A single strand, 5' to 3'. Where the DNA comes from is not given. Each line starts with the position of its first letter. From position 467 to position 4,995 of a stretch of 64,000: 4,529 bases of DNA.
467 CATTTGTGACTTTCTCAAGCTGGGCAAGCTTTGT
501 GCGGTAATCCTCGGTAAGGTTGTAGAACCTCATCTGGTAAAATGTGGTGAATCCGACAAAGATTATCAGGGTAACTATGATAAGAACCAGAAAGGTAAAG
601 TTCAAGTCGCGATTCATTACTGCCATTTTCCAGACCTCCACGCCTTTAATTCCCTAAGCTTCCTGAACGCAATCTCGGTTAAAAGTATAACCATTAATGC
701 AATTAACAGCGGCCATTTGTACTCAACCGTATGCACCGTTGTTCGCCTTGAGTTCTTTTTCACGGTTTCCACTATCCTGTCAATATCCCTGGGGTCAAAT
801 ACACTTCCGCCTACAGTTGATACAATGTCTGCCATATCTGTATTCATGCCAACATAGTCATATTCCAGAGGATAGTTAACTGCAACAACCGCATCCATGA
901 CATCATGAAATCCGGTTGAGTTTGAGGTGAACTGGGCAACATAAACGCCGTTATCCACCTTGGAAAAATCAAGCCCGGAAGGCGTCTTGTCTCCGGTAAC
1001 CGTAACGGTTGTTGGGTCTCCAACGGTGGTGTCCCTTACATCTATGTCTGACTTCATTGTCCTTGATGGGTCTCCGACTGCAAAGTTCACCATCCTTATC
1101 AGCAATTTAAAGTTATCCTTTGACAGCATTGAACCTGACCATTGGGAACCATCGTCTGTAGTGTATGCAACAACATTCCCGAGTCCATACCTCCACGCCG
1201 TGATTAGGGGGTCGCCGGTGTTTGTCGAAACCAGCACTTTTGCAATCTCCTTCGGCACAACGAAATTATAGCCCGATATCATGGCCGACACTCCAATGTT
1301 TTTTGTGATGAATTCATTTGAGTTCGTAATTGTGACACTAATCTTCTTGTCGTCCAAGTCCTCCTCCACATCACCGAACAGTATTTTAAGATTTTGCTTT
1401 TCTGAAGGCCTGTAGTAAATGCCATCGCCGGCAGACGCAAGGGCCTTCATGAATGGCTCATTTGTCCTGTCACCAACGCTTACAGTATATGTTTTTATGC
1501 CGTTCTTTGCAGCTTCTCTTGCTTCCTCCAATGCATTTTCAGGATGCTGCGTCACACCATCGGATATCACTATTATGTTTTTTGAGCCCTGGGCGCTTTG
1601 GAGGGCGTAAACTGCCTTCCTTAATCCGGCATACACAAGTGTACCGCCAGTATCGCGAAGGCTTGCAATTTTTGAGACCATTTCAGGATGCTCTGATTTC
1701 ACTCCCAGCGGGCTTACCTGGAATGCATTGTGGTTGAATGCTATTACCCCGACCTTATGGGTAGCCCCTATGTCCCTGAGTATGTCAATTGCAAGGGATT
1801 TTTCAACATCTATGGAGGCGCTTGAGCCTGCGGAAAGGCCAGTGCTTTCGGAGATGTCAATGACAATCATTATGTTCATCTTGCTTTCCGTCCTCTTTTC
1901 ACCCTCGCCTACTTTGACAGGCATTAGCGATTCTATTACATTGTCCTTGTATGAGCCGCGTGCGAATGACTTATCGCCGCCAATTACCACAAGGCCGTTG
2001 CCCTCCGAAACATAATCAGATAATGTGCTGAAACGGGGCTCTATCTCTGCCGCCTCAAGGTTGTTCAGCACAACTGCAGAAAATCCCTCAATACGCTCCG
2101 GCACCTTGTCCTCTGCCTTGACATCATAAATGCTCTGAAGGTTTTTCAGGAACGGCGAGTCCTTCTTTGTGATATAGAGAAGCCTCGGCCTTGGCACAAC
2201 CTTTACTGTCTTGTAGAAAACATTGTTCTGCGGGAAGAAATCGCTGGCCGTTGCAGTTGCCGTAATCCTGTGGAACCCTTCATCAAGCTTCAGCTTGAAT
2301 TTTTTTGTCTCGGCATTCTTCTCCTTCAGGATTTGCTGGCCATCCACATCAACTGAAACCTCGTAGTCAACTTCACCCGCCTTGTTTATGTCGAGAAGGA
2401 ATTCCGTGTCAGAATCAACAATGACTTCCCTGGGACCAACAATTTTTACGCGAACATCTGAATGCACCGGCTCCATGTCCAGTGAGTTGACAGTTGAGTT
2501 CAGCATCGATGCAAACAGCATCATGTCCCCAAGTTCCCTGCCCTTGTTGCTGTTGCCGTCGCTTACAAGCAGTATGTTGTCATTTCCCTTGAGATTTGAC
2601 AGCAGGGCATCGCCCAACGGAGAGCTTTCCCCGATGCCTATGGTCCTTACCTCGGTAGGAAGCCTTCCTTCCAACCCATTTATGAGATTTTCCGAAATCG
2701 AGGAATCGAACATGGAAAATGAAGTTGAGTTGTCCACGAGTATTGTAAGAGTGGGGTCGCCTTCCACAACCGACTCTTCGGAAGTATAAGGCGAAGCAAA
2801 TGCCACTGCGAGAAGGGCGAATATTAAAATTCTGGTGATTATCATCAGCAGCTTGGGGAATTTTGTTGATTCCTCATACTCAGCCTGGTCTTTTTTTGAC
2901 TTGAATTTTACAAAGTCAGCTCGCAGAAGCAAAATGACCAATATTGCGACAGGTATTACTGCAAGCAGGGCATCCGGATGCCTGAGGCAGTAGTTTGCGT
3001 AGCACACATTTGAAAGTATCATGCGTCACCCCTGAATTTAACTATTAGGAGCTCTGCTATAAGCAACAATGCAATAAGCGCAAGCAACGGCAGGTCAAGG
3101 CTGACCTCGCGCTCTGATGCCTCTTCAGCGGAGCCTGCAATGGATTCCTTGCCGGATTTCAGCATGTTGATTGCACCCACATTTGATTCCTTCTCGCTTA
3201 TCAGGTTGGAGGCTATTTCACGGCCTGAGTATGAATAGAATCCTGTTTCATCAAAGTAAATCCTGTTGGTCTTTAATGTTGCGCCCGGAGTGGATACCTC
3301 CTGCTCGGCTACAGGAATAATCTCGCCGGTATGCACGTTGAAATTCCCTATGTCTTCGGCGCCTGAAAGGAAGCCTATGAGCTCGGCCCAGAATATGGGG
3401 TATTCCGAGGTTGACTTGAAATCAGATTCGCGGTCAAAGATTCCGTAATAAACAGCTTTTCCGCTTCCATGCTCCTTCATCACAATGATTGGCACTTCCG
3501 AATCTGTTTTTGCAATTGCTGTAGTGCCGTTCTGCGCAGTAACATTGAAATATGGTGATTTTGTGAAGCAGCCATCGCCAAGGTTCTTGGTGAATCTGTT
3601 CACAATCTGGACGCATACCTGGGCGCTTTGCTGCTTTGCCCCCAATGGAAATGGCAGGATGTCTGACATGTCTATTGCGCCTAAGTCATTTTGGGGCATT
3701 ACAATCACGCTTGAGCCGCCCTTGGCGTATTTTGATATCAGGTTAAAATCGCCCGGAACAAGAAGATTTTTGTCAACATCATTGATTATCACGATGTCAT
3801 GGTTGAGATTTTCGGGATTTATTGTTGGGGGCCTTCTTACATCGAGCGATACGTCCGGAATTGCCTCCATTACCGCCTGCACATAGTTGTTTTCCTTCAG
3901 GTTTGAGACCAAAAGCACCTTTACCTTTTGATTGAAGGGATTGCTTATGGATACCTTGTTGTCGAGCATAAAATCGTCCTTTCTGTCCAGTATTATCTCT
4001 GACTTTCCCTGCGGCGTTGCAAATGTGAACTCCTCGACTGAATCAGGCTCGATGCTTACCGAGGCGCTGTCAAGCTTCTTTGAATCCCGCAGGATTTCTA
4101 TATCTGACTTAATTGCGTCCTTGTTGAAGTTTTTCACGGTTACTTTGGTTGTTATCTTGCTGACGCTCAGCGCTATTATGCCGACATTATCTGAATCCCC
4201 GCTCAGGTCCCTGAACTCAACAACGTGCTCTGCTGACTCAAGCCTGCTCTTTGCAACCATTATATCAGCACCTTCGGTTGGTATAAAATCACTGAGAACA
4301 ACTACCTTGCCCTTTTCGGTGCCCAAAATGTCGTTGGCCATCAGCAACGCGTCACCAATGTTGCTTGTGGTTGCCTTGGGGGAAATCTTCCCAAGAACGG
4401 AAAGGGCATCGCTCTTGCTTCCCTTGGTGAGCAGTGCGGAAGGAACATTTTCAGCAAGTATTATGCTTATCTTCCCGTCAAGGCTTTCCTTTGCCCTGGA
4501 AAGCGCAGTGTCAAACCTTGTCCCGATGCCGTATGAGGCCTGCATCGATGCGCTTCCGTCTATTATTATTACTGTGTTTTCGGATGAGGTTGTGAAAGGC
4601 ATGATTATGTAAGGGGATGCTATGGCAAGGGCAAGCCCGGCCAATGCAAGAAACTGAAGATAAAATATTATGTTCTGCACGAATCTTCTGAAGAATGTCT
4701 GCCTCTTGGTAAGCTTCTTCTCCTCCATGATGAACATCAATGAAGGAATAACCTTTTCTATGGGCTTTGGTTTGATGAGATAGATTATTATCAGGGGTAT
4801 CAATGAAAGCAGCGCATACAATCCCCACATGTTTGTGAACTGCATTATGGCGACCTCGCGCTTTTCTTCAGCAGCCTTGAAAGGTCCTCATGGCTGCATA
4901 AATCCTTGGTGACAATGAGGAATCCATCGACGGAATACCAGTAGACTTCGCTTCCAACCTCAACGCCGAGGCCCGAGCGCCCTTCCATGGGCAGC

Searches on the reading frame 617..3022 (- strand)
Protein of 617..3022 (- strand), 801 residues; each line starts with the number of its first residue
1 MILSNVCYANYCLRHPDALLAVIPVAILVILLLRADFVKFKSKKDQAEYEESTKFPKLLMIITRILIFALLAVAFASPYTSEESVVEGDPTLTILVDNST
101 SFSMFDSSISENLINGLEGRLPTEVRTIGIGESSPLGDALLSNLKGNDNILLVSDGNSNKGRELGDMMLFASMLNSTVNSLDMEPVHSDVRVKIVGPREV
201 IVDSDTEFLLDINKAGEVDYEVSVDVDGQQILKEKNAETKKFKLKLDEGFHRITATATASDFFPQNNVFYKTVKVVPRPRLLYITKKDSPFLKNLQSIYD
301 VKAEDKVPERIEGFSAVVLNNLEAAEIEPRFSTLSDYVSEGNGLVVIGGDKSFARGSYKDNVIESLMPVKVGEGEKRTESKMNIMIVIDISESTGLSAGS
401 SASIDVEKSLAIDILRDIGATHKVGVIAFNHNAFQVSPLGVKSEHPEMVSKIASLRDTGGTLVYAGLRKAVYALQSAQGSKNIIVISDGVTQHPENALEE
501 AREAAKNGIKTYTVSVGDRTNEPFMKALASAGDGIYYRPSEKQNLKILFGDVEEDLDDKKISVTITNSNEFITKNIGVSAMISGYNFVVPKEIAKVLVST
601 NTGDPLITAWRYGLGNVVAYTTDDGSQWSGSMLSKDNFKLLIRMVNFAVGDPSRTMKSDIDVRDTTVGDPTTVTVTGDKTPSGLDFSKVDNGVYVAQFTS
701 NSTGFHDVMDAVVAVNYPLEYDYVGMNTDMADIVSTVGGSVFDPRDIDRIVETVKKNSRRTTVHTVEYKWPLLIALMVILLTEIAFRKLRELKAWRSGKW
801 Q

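Call 66: search_protein_families(library=pfam, proteins=[window:617-3022:-], max_evalue=0.001)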
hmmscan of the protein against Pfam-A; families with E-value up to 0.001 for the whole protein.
window:617-3022:- (801 aa): 4 families
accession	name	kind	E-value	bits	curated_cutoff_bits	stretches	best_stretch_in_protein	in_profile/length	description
PF00092.34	VWA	-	7.5e-17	62.5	23.8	1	383-546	1-169/174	von Willebrand factor type A domain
PF13519.12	VWA_2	-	8.2e-12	46.1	27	1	384-489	1-106/107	von Willebrand factor type A domain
PF07090.17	GATase1_like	-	1.7e-09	38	27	1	563-631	156-226/247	Putative glutamine amidotransferase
PF13768.12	VWA_3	-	8.1e-08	32.9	27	1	383-537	2-154/155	von Willebrand factor type A domain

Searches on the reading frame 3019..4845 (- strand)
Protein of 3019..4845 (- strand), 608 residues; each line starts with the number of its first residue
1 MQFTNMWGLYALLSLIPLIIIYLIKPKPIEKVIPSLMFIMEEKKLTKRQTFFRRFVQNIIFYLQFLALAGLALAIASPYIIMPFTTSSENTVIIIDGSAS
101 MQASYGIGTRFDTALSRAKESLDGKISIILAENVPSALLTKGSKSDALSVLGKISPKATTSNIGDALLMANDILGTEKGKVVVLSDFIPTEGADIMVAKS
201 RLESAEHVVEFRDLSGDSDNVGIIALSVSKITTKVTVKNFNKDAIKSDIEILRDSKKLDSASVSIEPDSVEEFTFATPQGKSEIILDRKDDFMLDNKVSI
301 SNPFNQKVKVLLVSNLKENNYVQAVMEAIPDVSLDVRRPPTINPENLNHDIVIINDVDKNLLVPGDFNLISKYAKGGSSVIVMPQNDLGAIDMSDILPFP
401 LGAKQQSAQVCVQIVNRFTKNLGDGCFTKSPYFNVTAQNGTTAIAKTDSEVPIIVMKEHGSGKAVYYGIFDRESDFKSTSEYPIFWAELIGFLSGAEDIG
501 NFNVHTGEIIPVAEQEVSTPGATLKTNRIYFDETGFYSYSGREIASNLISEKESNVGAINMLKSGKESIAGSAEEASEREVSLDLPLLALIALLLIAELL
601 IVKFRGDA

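Call 66: search_protein_families(library=pfam, proteins=[window:3019-4845:-], max_evalue=0.001)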
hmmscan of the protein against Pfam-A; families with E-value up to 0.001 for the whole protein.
window:3019-4845:- (608 aa): 5 families
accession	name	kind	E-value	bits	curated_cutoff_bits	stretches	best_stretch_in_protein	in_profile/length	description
PF24157.1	DUF7408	-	3e-33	115.7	27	1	309-487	1-172/174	Domain of unknown function (DUF7408)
PF07584.16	BatA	-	8.3e-12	45.8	25.9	1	1-78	1-77/77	Aerotolerance regulator N-terminal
PF24156.1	DUF7407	-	2.8e-09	37.6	28.2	1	221-297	1-72/74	Domain of unknown function (DUF7407)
PF13519.12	VWA_2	-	2.4e-08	35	27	1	91-187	1-106/107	von Willebrand factor type A domain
PF24155.1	DUF7406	-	5e-05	23.6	28.4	1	501-543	6-49/52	Domain of unknown function (DUF7406)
